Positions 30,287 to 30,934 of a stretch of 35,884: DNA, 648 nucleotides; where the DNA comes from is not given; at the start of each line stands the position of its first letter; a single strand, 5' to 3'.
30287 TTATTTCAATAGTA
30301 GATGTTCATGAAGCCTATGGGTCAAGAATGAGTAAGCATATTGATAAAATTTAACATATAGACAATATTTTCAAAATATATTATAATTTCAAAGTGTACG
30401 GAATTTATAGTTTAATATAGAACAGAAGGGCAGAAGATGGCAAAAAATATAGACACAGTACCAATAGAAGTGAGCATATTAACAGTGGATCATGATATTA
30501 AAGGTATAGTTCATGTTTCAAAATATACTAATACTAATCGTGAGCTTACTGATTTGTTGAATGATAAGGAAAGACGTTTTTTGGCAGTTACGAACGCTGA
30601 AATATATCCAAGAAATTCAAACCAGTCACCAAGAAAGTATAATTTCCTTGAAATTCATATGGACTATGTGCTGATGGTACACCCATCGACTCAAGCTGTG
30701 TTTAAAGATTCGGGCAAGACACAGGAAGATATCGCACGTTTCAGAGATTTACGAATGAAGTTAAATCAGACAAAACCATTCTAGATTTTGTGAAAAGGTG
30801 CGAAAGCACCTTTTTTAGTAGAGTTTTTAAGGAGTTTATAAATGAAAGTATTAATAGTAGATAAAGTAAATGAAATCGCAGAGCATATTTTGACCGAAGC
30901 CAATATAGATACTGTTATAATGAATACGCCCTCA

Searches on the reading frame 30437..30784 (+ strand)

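Call 44: search_protein_families(library=pfam, proteins=[window:30437-30784:+], max_evalue=0.01)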
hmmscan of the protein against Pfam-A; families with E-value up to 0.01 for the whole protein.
window:30437-30784:+ (115 aa): 1 family
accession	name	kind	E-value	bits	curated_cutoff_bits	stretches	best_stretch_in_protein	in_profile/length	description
PF20660.2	DUF6812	-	4.1e-12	46.3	27.1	1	21-78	2-53/53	Family of unknown function (DUF6812)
